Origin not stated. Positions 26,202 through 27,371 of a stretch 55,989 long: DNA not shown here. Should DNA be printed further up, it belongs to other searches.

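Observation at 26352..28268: Signal-peptide-less ParB/sulfiredoxin-like domain fused to a BMP/PnrA-type ligand-binding domain, embedded in a sugar ABC cassette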

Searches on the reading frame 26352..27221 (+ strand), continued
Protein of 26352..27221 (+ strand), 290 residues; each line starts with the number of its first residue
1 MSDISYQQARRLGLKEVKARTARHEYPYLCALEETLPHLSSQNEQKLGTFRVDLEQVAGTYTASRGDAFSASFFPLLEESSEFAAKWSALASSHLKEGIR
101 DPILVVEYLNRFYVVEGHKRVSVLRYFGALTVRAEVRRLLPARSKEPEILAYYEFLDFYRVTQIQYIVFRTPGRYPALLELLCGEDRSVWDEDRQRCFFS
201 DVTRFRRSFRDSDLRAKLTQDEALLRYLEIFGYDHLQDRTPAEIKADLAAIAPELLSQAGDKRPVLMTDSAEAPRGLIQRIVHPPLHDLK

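Call 45: search_protein_families(library=ncbifam, proteins=[L063:2262-2873:+, P0160, P0128], max_evalue=0.01)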
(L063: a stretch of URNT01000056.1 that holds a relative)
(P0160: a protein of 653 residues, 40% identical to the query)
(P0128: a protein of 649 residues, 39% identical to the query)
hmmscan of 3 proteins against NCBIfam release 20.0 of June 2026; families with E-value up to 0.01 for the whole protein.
L063:2262-2873:+ (203 aa): 1 family
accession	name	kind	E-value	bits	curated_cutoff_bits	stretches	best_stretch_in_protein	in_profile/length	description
TIGR00040.1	yfcE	subfamily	0.0016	18.5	56.25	1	1-61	1-64/158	YfcE family phosphodiesterase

P0160 (653 aa): 12 families
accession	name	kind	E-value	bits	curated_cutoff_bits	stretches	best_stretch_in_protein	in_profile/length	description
NF052282.1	PLP_TF_PdxR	equivalog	2.9e-89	300.2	320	1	300-638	121-447/448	MocR-like pyridoxine biosynthesis transcription factor PdxR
NF052285.1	GABA_TF_GabR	exception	9.2e-67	225.8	600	1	308-639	130-453/456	MocR-like transcriptional regulator GabR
NF052281.1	rhizopine_MocR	equivalog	1.2e-54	185.7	650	1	299-641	150-478/479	rhizopine catabolism transcriptional regulator MocR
TIGR04461.1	endura_MppQ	equivalog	2.1e-21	76.5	540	1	304-606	46-348/392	enduracididine biosynthesis enzyme MppQ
NF052290.2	MocR_like_YczR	exception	3e-13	49.3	487.4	1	338-611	162-429/458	MocR-like transcription factor YczR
NF052286.1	ecto_TF_EhuR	exception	4.7e-09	35.3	480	1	477-642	290-449/458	MocR-like ectoine utilization transcription factor EhuR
NF041364.1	GntC_guanitoxin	equivalog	6.1e-08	32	415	1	286-556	11-278/356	guanitoxin biosynthesis PLP-dependent (S)-gamma-hydroxy-L-arginine cyclodehydratase GntC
NF012025.0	PRK15481.1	equivalog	3.7e-07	29.2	573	1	358-600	163-393/432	MocR-like B6 salvage transcription factor PtsJ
NF004770.0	PRK06108.1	subfamily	3.1e-05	23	422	1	466-561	223-318/396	pyridoxal phosphate-dependent aminotransferase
NF005816.0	PRK07682.1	equivalog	9.1e-05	21.2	620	1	476-569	225-315/390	aminotransferase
NF041091.1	asp_aminotase_Arch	equivalog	0.00028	19.9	550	1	468-558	213-300/376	aspartate aminotransferase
NF006569.0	PRK09082.1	subfamily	0.00063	18.9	420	1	477-562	227-311/386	methionine aminotransferase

P0128 (649 aa): 1 family
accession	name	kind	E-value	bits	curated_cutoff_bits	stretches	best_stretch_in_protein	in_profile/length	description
NF047927.1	ABC_BMP_B6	equivalog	2e-06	27.2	400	1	336-450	43-158/314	putative B6 ABC transporter substrate-binding protein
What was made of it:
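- Tried and rejected: P0160 has the family N-module followed by a MocR/PdxR-type aminotransferase domain (call 45). The weak hit of P0128 to the 'B6 ABC transporter BMP' model (E 2e-6 against a cut-off of 400 bits, call 45) is treated as generic BMP similarity.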

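Call 48: list_cluster_members(proteins=[P0160, P0137, P0128, P0123, P0166, P0182])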
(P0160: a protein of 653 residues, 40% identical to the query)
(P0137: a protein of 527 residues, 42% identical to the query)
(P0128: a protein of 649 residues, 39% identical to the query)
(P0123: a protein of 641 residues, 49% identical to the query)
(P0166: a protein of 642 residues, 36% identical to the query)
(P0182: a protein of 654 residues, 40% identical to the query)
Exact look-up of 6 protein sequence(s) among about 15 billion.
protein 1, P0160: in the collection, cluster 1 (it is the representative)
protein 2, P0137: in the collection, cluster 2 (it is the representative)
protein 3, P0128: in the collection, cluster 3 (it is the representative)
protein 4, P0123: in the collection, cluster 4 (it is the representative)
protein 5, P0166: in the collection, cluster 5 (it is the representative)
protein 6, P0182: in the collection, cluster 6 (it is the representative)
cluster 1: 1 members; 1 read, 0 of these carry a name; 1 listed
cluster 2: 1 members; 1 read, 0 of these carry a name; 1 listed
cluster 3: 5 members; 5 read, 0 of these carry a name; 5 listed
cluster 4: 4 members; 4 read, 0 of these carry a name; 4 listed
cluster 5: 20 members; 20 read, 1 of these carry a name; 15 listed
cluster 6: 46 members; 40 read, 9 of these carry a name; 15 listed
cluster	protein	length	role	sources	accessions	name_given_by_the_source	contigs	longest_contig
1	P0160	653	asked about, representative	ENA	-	-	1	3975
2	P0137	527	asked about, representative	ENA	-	-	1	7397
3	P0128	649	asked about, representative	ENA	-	-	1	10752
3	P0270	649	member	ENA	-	-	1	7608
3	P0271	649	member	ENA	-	-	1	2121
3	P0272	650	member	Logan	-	-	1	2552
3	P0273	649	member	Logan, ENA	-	-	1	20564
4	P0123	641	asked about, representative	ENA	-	-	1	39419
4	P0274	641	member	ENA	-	-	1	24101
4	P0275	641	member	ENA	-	-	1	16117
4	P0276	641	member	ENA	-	-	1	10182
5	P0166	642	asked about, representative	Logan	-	-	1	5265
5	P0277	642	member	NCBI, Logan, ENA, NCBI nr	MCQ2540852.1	MAG: BMP family ABC transporter substrate-binding protein [Lachnospiraceae bacterium] | BMP family ABC transporter substrate-binding protein [Lachnospiraceae bacterium]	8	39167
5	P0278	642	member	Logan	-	-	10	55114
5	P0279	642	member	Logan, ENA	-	-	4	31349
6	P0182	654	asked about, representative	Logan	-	-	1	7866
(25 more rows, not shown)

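Call 49: search_solved_structures(query=L063:2262-2873:+, max_evalue=1)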
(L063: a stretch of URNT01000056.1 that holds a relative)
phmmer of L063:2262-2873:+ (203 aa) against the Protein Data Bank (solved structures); distinct sequences matched with E-value up to 1: 18.
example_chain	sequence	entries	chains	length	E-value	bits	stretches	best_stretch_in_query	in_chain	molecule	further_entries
3rl4_A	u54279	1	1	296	0.0024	20.5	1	115-199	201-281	Metallophosphoesterase MPPED2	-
6dja_A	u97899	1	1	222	0.047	16.3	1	103-150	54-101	Metallo-beta-lactamase type 2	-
3rl3_A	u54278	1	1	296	0.058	16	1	115-199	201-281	Metallophosphoesterase MPPED2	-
3rl5_A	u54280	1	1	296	0.058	15.9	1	115-199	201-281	Metallophosphoesterase MPPED2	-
2uyx_A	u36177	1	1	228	0.16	14.5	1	103-150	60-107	BETA-LACTAMASE II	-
2nxa_A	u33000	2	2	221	0.21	14.1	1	103-150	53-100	Beta-lactamase II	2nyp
2nzf_A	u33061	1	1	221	0.21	14.1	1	103-150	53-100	Beta-lactamase II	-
2nze_A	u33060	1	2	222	0.21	14.1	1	103-150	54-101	Beta-lactamase II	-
1bmc_A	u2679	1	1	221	0.21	14.1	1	103-150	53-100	METALLO-BETA-LACTAMASE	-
4nq4_A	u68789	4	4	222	0.21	14.1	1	103-150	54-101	Beta-lactamase 2 | Metallo-beta-lactamase type 2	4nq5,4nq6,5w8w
3knr_A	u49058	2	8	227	0.22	14.1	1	103-150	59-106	Beta-lactamase 2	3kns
1dxk_A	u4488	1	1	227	0.22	14.1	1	103-150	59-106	CLASS B BETA-LACTAMASE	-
1bc2_A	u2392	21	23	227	0.22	14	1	103-150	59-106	METALLO-BETA-LACTAMASE II | PROTEIN (BETA-LACTAMASE) | Beta-lactamase II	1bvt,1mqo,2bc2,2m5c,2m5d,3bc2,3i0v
4c09_A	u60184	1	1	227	0.22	14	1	103-150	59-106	BETA-LACTAMASE 2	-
1ytd_A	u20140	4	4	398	0.48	13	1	79-198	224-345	nicotinate phosphoribosyltransferase from Thermoplasma acidophilum | Nicotinate Phosphoribosyltransferase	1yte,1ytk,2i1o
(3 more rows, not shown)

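Call 63: search_solved_structures(query=A4, max_evalue=1)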
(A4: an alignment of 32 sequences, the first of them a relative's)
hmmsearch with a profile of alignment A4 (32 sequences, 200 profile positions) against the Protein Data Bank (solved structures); distinct sequences matched with E-value up to 1: 16.
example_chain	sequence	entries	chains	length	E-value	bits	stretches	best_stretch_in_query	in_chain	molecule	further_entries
3rl4_A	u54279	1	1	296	2.4e-05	27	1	121-183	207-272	Metallophosphoesterase MPPED2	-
4pef_A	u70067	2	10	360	0.001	21.7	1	52-173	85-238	RNA lariat debranching enzyme, putative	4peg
3rl3_A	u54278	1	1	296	0.001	21.6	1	121-183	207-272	Metallophosphoesterase MPPED2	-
3rl5_A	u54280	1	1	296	0.0011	21.6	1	121-183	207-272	Metallophosphoesterase MPPED2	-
5uki_A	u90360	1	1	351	0.0011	21.5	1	52-173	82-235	RNA lariat debranching enzyme, putative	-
4peh_A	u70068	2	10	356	0.0012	21.4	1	52-173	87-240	RNA lariat debranching enzyme, putative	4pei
5k77_A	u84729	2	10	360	0.002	20.7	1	79-173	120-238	RNA lariat debranching enzyme, putative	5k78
5k71_A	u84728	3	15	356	0.0021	20.6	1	52-173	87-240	RNA lariat debranching enzyme, putative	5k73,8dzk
1xm7_A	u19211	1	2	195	0.012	18.2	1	115-188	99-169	hypothetical protein aq_1665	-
6dja_A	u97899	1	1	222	0.4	13.2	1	105-153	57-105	Metallo-beta-lactamase type 2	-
2nxa_A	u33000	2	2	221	0.67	12.5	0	105-153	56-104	Beta-lactamase II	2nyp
2nzf_A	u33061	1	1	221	0.68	12.4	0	105-153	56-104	Beta-lactamase II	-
2nze_A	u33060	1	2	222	0.68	12.4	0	105-153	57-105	Beta-lactamase II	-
2uyx_A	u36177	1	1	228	0.7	12.4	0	105-153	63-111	BETA-LACTAMASE II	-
1bmc_A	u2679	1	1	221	0.96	11.9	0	105-153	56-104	METALLO-BETA-LACTAMASE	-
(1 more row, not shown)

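Call 64: search_protein_families(library=padloc, proteins=[L063:2262-2870:+, L012:6986-7810:+], max_evalue=0.1)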
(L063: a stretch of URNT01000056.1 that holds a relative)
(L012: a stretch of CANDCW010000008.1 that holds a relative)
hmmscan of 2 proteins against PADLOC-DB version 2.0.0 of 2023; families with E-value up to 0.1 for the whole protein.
L063:2262-2870:+ (203 aa): 1 family
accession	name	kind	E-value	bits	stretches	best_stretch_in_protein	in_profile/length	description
PDLC04908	PDC-S10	-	1.9e-16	58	1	22-189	26-198/223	-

L012:6986-7810:+ (275 aa): 0 families
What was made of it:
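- The partner phosphoesterase matches the PADLOC candidate model PDC-S10 (E 1.9e-16, call 64).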

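Call 72: fold_search(model_id=the predicted structure, library=viral)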
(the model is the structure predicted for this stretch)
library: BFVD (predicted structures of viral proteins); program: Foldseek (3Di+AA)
matches with E <= 10: 239; with E <= 0.001: 7
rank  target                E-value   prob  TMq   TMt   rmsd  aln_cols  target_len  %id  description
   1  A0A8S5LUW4            7.7e-27  1.00  0.84  0.51   5.8       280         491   35  ABC transporter substrate-binding protein PnrA-like domain-containing protein (Fragment) [Podoviridae sp. ctC2p8]
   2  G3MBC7                2.9e-08  1.00  0.36  0.50  17.0       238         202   19  Gp57 [Bacillus phage G]
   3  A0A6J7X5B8            1.9e-04  0.99  0.24  0.22  19.3       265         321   13  Spo0J Stage 0 sporulation protein J (Antagonist of Soj) containing ParB-like nuclease domain [uncultured Caudovirales phage]
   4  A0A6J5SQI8            2.4e-04  0.98  0.22  0.23  15.8       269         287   14  Spo0J Stage 0 sporulation protein J (Antagonist of Soj) containing ParB-like nuclease domain [uncultured Caudovirales phage]
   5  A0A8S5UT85            5.1e-04  0.99  0.22  0.14  15.8       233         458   17  Chromosome partitioning protein [Siphoviridae sp. ct4fm14]
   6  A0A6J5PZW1            7.2e-04  0.97  0.24  0.20  21.0       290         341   13  ParB/Sulfiredoxin [uncultured Caudovirales phage]
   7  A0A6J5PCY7            8.6e-04  1.00  0.24  0.08  10.2       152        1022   14  ParB/Sulfiredoxin [uncultured Caudovirales phage]
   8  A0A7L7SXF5            1.1e-03  0.99  0.21  0.19  17.0       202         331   13  (no name in the UniProt tables at hand)
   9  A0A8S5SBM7            1.3e-03  0.98  0.23  0.23  18.3       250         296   14  ParB protein [Siphoviridae sp. ctWhl2]
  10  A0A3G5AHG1            1.6e-03  1.00  0.22  0.28  11.6       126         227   10  ParB-like N-terminal domain-containing protein [Sylvanvirus sp.]
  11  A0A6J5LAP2            1.6e-03  0.93  0.23  0.21  15.8       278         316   10  Spo0J Stage 0 sporulation protein J (Antagonist of Soj) containing ParB-like nuclease domain [uncultured Caudovirales phage]
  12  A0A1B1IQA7            1.6e-03  0.87  0.21  0.19  20.0       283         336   13  (no name in the UniProt tables at hand)
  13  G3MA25                1.8e-03  1.00  0.25  0.47   5.9       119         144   19  Gp284 [Bacillus phage G]
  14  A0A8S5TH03            2.1e-03  0.97  0.22  0.33  21.4       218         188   16  ParB protein [Siphoviridae sp. ct6Ob18]
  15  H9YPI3                2.2e-03  0.90  0.23  0.17  17.0       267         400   10  (no name in the UniProt tables at hand)
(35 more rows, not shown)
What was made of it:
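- The viral library gives the same picture (call 72). A Bacillus phage G protein (Gp57) is the best non-family structural match (E 2.9e-8, call 72).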
